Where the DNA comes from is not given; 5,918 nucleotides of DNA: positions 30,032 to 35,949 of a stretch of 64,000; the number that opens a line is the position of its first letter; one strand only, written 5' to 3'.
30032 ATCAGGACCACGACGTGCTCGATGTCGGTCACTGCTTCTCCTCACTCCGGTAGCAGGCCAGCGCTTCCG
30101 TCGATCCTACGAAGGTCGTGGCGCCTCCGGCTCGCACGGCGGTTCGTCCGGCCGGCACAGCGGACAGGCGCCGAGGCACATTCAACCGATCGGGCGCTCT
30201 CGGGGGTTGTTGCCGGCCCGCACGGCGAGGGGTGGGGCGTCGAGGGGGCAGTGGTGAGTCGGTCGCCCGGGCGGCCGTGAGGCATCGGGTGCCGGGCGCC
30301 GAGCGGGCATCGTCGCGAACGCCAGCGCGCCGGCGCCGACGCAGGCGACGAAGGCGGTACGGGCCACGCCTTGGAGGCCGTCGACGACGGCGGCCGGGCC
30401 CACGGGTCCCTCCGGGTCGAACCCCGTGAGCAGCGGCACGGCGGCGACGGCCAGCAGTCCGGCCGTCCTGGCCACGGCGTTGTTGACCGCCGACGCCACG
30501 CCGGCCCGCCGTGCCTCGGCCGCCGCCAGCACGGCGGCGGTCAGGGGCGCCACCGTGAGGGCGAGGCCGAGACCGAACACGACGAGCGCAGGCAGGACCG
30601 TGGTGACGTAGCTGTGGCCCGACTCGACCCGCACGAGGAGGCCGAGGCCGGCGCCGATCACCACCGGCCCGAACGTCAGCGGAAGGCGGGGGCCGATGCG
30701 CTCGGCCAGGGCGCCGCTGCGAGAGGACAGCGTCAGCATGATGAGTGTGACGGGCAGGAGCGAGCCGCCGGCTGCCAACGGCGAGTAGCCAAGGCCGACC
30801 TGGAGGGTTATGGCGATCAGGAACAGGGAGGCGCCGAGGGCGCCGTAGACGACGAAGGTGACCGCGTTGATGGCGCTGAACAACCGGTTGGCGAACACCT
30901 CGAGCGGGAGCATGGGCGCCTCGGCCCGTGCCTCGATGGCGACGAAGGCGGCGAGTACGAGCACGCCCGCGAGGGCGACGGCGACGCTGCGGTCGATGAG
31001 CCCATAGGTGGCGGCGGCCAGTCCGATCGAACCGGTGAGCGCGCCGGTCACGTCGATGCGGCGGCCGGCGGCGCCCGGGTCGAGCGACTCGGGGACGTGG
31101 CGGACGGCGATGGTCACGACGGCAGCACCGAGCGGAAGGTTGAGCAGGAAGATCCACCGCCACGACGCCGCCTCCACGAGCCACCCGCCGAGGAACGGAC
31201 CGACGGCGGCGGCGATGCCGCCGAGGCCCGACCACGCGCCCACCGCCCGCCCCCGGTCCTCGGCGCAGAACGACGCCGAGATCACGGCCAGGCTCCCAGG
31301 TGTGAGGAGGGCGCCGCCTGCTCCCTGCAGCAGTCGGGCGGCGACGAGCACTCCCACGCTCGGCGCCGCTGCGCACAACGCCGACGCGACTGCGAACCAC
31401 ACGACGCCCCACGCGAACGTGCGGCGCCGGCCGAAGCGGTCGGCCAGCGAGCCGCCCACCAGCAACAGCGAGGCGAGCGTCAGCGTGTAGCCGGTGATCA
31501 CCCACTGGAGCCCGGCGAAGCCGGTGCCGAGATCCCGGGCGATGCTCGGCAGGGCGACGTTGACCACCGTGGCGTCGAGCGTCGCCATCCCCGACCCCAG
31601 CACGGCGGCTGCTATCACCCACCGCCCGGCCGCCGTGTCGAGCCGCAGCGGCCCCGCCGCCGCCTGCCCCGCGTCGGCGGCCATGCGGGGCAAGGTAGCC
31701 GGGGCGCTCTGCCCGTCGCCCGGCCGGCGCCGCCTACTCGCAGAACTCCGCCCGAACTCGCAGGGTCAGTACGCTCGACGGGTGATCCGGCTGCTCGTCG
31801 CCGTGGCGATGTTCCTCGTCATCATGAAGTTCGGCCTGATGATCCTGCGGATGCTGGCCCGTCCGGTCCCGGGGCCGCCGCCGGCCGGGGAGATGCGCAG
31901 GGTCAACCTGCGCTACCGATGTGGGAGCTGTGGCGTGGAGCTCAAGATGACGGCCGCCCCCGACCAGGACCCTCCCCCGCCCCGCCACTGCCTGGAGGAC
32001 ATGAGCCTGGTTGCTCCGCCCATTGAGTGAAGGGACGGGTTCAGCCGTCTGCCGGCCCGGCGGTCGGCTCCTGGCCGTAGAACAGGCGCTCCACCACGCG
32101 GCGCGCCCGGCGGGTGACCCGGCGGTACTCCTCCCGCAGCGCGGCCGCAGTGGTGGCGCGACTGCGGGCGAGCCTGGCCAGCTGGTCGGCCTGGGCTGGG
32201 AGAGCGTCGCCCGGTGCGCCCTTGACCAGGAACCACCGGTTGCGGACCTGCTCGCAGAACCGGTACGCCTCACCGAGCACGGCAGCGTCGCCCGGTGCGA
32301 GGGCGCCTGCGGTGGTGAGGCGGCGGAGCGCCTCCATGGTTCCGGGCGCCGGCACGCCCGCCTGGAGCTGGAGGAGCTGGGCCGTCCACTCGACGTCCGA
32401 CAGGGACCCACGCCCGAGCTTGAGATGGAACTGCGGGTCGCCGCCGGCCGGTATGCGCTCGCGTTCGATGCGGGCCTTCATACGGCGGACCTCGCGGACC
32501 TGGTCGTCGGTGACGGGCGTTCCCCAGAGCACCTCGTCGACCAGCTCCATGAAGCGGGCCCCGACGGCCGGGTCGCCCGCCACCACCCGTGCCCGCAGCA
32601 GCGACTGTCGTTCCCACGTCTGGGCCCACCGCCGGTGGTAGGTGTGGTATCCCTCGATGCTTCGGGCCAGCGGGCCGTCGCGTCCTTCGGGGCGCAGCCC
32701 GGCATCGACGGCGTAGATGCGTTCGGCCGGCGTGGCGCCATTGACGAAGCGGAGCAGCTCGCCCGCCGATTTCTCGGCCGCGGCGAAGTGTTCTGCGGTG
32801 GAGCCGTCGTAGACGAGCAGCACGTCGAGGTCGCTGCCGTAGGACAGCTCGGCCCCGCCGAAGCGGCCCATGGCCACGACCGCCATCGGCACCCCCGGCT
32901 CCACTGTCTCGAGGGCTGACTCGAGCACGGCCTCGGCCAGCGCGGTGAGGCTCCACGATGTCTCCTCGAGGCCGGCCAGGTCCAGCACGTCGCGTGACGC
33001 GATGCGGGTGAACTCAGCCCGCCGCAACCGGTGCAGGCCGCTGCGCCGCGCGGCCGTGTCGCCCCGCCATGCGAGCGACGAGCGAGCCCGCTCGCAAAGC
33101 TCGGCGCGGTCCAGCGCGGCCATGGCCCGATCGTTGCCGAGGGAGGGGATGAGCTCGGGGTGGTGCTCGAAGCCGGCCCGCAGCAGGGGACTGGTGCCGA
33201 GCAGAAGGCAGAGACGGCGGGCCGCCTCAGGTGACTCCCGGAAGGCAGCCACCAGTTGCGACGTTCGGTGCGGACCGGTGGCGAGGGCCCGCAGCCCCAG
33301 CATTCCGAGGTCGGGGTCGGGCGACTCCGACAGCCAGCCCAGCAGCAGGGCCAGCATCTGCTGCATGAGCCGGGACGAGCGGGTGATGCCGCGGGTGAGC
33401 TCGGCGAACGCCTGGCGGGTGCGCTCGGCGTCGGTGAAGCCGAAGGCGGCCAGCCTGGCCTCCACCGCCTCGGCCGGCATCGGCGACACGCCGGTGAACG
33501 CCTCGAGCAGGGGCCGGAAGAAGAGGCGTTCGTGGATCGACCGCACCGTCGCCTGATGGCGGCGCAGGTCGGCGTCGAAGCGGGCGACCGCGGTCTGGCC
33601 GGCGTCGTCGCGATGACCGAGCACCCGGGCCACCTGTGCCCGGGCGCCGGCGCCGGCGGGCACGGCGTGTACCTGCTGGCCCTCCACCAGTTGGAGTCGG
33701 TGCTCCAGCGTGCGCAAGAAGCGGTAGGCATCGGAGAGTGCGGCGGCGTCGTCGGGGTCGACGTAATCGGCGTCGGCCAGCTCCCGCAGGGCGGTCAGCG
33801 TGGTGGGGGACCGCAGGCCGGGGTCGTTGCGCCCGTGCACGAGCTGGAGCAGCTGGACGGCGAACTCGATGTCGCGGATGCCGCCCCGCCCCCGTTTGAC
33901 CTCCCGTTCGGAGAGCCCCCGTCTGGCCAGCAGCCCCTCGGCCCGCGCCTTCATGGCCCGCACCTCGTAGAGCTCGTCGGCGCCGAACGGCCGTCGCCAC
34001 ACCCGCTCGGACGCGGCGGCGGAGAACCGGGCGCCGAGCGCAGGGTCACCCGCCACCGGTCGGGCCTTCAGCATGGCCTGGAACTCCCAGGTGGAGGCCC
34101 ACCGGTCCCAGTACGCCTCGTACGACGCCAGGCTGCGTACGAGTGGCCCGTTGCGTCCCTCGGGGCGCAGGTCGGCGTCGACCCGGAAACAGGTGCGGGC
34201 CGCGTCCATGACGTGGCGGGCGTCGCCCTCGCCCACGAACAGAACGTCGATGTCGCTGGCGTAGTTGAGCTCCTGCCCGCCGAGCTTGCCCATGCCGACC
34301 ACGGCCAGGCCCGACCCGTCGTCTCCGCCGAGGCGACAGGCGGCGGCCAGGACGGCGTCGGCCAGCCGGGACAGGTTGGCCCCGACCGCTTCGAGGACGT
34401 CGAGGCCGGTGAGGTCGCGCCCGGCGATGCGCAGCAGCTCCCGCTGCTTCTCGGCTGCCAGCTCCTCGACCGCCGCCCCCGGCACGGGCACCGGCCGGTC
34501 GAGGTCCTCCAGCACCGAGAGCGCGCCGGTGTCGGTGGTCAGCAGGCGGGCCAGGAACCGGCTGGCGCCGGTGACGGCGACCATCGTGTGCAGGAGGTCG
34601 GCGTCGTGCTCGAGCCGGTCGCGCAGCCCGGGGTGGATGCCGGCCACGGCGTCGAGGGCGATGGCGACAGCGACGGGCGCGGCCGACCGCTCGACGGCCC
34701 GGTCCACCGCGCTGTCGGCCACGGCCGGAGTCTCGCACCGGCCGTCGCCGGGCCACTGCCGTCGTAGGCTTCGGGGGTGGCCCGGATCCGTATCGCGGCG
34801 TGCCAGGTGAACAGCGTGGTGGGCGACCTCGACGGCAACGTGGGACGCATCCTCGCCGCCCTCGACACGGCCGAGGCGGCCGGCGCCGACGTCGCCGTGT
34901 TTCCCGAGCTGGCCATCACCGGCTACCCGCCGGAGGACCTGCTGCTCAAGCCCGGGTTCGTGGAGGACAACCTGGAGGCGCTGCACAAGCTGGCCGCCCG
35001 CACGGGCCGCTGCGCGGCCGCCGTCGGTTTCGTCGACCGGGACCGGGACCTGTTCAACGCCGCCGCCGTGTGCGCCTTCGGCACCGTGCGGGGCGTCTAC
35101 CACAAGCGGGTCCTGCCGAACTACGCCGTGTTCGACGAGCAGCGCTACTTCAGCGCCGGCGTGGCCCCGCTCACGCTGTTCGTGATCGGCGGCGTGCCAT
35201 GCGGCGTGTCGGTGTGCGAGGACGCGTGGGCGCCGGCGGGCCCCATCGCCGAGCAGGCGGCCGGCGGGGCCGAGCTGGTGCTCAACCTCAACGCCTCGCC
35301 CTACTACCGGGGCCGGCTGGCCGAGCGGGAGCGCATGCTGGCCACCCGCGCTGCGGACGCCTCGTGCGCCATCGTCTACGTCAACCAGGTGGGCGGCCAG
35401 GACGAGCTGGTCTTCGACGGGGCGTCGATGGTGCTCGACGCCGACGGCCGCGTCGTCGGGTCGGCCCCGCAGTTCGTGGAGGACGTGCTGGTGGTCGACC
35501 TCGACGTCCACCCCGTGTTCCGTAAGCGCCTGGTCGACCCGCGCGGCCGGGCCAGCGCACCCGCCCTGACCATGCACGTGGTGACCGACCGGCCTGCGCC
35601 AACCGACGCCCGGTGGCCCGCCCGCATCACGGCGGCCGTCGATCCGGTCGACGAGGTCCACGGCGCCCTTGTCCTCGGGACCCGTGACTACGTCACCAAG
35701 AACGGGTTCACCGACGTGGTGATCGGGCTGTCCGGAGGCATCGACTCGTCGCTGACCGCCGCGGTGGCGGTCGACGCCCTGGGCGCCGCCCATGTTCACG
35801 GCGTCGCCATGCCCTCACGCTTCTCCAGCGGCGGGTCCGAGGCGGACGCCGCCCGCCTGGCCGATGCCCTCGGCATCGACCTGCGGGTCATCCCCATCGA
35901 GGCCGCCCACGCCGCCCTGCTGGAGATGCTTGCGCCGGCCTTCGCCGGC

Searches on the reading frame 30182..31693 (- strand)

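Call 9: search_protein_families(library=pfam, proteins=[window:30182-31693:-], max_evalue=0.001)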
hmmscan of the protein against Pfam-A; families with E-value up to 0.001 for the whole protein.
window:30182-31693:- (503 aa): 3 families
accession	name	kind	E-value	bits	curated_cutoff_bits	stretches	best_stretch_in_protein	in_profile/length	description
PF07690.21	MFS_1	-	1.7e-50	172.3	33.4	1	32-415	3-346/347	Major Facilitator Superfamily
PF06609.19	TRI12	-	3.9e-06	26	23.2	1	45-203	64-221/599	Fungal trichothecene efflux pump (TRI12)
PF00083.30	Sugar_tr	-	0.00015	21.2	22.3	1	78-203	64-194/452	Sugar (and other) transporter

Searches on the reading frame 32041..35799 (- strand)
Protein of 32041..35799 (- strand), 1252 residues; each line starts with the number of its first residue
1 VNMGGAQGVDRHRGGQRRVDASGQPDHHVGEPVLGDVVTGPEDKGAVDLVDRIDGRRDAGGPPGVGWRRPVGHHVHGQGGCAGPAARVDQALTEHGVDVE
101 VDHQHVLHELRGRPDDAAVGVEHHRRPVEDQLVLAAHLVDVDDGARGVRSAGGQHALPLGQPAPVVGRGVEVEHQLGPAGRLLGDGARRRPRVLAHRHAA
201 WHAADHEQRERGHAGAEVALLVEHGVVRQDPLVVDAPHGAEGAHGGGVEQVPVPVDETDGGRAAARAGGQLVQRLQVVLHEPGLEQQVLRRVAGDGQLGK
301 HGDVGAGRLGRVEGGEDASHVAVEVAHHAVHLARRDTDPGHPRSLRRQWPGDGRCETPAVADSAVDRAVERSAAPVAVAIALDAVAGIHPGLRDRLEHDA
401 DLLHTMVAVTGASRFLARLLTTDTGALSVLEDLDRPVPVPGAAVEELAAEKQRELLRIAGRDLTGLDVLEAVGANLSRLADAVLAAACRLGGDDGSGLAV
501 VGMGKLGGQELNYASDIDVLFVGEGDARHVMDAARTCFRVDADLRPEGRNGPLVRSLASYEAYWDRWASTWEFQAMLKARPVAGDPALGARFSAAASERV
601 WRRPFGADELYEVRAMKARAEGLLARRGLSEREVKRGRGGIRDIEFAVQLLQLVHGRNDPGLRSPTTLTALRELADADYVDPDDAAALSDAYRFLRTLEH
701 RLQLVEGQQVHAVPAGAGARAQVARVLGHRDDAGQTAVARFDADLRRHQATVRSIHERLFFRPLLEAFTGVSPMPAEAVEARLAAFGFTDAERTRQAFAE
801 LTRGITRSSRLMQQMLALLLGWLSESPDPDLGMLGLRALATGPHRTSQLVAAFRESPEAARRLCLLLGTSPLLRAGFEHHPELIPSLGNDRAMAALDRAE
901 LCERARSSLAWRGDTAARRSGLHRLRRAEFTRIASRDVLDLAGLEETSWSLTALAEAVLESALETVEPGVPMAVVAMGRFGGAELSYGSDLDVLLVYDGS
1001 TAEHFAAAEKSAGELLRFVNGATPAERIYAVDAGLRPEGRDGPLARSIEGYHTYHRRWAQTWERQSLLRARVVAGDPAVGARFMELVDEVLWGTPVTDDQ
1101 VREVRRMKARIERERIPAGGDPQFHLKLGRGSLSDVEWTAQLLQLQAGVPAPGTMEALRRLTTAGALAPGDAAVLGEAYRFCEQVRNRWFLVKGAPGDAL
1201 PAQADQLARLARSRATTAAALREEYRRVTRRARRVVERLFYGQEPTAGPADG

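Call 99: search_protein_families(library=pfam, proteins=[window:32041-35799:-], max_evalue=0.001)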
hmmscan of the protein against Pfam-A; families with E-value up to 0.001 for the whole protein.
window:32041-35799:- (1252 aa): 3 families
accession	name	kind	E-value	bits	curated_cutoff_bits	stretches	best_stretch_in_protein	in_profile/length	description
PF03710.21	GlnE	-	1.8e-77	260.6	24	3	862-1084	3-250/252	Glutamate-ammonia ligase adenylyltransferase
PF08335.16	GlnD_UR_UTase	-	1.8e-47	161.3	21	2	615-760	2-141/141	GlnD PII-uridylyltransferase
PF10335.14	DUF294_C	-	3.6e-11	43.5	22.5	1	1132-1193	42-103/145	Putative nucleotidyltransferase substrate binding domain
